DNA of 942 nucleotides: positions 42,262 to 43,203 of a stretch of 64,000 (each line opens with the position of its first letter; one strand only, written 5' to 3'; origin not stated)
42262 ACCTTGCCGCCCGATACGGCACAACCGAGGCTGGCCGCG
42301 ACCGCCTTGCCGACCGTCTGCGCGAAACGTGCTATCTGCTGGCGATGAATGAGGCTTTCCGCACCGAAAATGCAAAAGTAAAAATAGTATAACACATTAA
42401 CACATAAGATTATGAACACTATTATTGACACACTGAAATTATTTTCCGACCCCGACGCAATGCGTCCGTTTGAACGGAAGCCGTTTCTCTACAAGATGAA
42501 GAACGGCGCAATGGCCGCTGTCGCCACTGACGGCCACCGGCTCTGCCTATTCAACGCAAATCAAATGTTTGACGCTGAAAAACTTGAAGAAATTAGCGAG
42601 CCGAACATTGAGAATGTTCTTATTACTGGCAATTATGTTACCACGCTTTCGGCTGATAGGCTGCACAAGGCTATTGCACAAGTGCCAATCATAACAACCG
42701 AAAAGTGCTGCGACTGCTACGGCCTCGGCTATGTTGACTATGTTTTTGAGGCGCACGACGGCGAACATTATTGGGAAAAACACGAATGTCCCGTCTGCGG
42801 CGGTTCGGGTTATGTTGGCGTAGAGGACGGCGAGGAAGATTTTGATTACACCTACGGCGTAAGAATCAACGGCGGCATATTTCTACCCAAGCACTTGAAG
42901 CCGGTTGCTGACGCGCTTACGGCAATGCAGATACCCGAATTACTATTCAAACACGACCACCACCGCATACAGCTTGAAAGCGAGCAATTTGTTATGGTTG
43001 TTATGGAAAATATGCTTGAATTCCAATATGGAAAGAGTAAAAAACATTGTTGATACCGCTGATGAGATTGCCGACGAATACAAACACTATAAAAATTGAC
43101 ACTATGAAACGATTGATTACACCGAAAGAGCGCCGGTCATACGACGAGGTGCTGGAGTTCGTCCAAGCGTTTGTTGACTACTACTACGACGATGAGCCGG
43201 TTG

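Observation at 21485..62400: [LI]-x-G-[ILF]-x-G-[ILF]-[DG] motif shared between late-arm proteins and the DarB-like operon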

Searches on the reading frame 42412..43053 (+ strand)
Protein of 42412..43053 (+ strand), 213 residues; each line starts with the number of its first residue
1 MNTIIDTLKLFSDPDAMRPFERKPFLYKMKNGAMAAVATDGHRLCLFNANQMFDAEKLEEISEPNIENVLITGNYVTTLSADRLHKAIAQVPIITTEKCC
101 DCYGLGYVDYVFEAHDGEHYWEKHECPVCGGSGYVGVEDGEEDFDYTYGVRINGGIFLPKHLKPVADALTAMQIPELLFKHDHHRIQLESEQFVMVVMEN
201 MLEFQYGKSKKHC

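Call 11: search_protein_families(library=pfam, proteins=[window:42412-43053:+], max_evalue=0.01)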
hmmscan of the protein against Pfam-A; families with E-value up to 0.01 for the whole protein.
window:42412-43053:+ (213 aa): 1 family
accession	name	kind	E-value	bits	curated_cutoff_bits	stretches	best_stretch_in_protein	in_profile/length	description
PF00684.25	DnaJ_CXXCXGXG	-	0.0047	17.6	32.7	1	96-135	15-53/65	DnaJ central domain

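Call 12: search_protein_families(library=phrogs, proteins=[window:42412-43053:+], max_evalue=0.001)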
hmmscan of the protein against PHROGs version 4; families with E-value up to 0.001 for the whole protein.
window:42412-43053:+ (213 aa): 2 families
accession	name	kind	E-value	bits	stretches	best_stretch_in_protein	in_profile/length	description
phrog_20807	-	unknown function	1.4e-05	25.8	1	4-135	6-136/222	-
phrog_6060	-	transcription regulation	0.00077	20.3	0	94-133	11-47/61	anti-termination protein Q-like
